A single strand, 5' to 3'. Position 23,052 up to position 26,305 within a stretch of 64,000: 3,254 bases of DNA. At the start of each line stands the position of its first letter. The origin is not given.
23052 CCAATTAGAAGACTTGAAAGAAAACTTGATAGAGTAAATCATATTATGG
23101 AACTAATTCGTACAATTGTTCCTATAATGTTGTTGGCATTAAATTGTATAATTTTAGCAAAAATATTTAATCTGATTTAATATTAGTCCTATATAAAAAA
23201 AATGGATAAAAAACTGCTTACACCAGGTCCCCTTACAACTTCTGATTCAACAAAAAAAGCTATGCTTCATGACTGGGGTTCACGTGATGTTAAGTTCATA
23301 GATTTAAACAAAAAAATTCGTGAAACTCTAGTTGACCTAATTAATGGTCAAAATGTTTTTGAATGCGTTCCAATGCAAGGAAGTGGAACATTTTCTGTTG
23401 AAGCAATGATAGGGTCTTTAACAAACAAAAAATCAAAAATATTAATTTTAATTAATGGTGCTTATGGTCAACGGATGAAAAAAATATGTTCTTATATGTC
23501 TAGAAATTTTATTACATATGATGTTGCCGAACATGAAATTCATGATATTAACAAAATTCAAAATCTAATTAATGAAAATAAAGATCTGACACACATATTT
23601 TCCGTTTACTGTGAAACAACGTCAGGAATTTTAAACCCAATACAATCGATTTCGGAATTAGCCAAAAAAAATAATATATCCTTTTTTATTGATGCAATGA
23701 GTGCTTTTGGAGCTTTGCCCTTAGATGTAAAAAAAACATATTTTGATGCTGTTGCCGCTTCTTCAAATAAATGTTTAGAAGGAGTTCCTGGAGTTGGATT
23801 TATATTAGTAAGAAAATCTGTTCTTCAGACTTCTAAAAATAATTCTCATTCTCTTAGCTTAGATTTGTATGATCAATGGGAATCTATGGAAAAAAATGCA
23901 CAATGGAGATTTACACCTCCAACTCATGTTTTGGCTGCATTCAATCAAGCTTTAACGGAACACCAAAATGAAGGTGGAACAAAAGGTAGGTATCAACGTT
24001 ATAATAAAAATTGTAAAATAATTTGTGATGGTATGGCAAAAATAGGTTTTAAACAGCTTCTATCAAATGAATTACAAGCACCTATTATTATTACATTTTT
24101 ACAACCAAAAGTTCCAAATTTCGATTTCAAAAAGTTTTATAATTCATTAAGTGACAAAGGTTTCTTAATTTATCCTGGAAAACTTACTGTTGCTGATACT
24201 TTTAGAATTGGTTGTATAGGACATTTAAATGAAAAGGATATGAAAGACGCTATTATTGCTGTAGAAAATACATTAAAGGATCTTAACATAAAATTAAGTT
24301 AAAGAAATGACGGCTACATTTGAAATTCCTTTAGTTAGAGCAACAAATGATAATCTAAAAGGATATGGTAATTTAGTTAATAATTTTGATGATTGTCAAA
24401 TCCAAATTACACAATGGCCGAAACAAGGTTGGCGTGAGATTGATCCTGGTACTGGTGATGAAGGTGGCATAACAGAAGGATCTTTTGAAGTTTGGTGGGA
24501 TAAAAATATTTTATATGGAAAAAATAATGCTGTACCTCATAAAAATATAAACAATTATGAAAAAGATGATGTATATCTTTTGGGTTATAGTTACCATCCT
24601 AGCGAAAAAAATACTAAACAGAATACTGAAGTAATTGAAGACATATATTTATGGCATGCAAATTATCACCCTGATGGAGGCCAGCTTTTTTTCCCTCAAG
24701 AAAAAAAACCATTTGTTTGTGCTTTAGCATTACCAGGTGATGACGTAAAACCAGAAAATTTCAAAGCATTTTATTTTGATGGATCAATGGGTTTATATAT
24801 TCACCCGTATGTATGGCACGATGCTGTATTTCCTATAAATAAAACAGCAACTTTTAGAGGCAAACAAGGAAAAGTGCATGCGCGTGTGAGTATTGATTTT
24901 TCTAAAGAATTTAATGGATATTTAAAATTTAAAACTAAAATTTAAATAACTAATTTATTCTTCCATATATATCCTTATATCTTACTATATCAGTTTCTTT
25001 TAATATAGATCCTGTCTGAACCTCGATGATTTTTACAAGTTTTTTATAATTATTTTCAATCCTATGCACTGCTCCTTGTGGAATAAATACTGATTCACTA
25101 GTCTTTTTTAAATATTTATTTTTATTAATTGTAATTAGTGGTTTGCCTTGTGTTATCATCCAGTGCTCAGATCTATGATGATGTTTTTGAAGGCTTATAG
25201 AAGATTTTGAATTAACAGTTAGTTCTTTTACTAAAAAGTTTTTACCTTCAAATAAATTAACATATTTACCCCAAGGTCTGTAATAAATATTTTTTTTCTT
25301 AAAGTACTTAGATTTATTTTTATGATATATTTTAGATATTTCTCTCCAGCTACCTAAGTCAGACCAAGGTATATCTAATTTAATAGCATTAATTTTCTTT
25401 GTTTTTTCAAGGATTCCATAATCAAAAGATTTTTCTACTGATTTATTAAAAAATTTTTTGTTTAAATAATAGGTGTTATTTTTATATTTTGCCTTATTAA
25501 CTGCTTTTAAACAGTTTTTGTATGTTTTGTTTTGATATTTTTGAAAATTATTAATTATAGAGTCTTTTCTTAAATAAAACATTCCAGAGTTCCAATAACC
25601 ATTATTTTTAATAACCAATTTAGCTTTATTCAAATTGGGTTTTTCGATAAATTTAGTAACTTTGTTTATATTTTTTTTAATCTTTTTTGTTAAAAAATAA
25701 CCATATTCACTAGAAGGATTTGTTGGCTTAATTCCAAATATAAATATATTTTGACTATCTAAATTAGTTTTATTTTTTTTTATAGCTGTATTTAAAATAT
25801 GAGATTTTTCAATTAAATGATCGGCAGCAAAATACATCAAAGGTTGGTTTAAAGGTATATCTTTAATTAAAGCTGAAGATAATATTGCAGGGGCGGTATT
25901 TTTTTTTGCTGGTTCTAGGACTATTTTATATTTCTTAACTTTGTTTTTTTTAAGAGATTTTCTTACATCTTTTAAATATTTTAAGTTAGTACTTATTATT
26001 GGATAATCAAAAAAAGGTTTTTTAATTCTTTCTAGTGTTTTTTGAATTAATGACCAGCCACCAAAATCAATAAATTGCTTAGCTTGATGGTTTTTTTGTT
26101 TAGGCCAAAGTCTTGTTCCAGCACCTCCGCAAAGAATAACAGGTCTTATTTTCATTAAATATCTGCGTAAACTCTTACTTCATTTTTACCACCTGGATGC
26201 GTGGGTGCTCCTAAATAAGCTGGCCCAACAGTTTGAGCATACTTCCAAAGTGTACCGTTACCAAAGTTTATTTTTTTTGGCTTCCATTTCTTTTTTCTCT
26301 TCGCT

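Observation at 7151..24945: Candidate undescribed pathway: ABC import and cytoplasmic de-esterification of phosphonate esters feeding a PhnW/ALDH/PhnA route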

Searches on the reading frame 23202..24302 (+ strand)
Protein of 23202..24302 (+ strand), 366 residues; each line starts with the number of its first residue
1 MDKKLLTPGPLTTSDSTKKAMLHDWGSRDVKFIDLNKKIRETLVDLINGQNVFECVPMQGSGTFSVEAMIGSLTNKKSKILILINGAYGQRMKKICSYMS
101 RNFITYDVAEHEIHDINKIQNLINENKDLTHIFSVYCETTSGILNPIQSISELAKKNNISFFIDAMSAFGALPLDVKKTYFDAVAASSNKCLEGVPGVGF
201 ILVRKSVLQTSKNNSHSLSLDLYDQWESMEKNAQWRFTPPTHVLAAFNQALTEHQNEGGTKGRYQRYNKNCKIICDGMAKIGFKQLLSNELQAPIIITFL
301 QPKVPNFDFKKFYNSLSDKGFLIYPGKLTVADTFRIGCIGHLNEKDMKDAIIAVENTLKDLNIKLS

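Call 4: search_protein_families(library=pfam, proteins=[window:23202-24302:+])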
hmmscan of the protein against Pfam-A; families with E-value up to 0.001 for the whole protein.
window:23202-24302:+ (366 aa): 2 families
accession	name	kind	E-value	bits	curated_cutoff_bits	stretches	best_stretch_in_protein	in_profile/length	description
PF00266.25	Aminotran_5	-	2.2e-22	80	21.5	1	29-312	38-327/371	Aminotransferase class-V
PF01053.26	Cys_Met_Meta_PP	-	7.4e-05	21.9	27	1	58-196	72-204/381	Cys/Met metabolism PLP-dependent enzyme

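Call 5: search_protein_families(library=ncbifam, proteins=[window:23202-24302:+], max_evalue=0.00001)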
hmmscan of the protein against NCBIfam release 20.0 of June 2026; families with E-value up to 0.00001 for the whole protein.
window:23202-24302:+ (366 aa): 17 families
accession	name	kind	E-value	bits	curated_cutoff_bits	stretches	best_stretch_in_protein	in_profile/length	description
NF010006.0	PRK13479.1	equivalog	9e-157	521.9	296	1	3-364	6-367/369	2-aminoethylphosphonate--pyruvate transaminase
TIGR02326.1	transamin_PhnW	equivalog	2.2e-141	471.2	400.8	1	5-358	6-360/363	2-aminoethylphosphonate--pyruvate transaminase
TIGR03301.1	PhnW-AepZ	equivalog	7.6e-139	463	360.8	1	5-357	2-354/355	2-aminoethylphosphonate aminotransferase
NF046070.1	PyrdoxPyrvTramin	equivalog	3.6e-30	105.1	600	1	6-344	9-349/369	pyridoxamine--pyruvate transaminase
NF045640.1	AspGlyoxATaseBhcA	equivalog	4.3e-16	58.8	650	1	4-364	6-370/395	L-aspartate--glyoxylate aminotransferase BhcA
TIGR01364.1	serC_1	equivalog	8.3e-16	57.8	443.6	1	27-279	38-277/358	phosphoserine transaminase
TIGR03402.1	FeS_nifS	equivalog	7.8e-15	54.5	530.75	1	23-207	34-214/379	cysteine desulfurase NifS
NF002806.0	PRK02948.1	subfamily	1.3e-12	47.4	304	1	20-207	32-216/381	IscS subfamily cysteine desulfurase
NF003764.0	PRK05355.1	equivalog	2.3e-12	46.5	253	1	26-276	40-273/357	3-phosphoserine/phosphohydroxythreonine transaminase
TIGR03403.1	nifS_epsilon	equivalog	1.4e-11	43.9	587.7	1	103-208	117-219/382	NifS family cysteine desulfurase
TIGR01977.1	am_tr_V_EF2568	hypoth_equivalog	2.8e-11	43.1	377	1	39-206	49-215/376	cysteine desulfurase family protein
TIGR02006.1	IscS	equivalog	5.9e-11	42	643.2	1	104-205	119-218/402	IscS subfamily cysteine desulfurase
NF010611.0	PRK14012.1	equivalog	8.7e-11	41.4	548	1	104-205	123-222/406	IscS subfamily cysteine desulfurase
TIGR04343.1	egtE_PLP_lyase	equivalog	1.2e-10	40.8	400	1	60-261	78-271/370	ergothioneine biosynthesis PLP-dependent enzyme EgtE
TIGR01979.1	sufS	subfamily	1.4e-10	40.6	475.1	1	39-210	67-240/403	SufS family cysteine desulfurase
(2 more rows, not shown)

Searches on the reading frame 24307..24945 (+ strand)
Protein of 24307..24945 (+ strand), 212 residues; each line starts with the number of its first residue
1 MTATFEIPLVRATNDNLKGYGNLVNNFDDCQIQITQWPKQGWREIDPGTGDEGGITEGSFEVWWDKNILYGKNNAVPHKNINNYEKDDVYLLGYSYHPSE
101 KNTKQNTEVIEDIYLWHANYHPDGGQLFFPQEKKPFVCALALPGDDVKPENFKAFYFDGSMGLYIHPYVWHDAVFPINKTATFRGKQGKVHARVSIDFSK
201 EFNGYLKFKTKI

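Call 4: search_protein_families(library=pfam, proteins=[window:24307-24945:+])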
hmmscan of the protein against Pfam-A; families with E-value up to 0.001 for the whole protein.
window:24307-24945:+ (212 aa): 1 family
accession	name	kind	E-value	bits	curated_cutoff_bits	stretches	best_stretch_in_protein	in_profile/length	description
PF04115.18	Ureidogly_lyase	-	3.9e-09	36.8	23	1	120-183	75-138/162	Ureidoglycolate lyase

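Call 5: search_protein_families(library=ncbifam, proteins=[window:24307-24945:+], max_evalue=0.00001)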
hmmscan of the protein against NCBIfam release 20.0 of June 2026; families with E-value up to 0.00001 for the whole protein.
window:24307-24945:+ (212 aa): 5 families
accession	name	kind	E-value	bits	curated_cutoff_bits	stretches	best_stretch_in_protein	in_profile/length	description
NF002949.0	PRK03606.1-2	equivalog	5.3e-08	32.8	230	1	119-183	74-138/167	ureidoglycolate lyase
NF002952.0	PRK03606.2-3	equivalog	7.1e-07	29.3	260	1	119-183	75-138/164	ureidoglycolate lyase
NF002948.0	PRK03606.1-1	equivalog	2.5e-06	27.5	275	1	115-183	68-136/160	ureidoglycolate lyase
NF002954.0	PRK03606.2-5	equivalog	4e-06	26.4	212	1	118-183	76-140/168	ureidoglycolate lyase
NF009932.0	PRK13395.1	subfamily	4.1e-06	26.5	160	1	119-183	74-138/171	ureidoglycolate lyase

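Call 93: search_solved_structures(query=window:24307-24945:+, max_evalue=0.01)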
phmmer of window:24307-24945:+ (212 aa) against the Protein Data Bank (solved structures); distinct sequences matched with E-value up to 0.01: 4.
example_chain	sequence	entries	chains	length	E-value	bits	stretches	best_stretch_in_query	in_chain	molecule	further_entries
1xsr_A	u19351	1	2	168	9.6e-06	28.4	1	118-183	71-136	Ureidoglycolate hydrolase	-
1xsq_A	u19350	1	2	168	9.6e-06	28.4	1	118-183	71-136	Ureidoglycolate hydrolase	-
1yqc_A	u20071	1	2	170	9.8e-06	28.4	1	118-183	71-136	Ureidoglycolate hydrolase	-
2bdr_A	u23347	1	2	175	9.9e-05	25.1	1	119-183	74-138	Ureidoglycolate hydrolase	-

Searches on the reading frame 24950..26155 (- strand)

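Call 4: search_protein_families(library=pfam, proteins=[window:24950-26155:-])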
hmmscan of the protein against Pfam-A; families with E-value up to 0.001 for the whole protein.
window:24950-26155:- (401 aa): 4 families
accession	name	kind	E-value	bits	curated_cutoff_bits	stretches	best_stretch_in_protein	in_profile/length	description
PF01050.24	MannoseP_isomer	-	4.1e-34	117.7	23.6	1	287-395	8-116/116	Mannose-6-phosphate isomerase C-terminal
PF00483.29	NTP_transferase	-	4.9e-32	111.9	21.2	1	5-278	2-240/245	Nucleotidyl transferase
PF07883.17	Cupin_2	-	2.9e-06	27.3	27.2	1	320-379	11-69/70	Cupin domain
PF12804.13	NTP_transf_3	-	0.00083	20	27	0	6-84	2-68/160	MobA-like NTP transferase domain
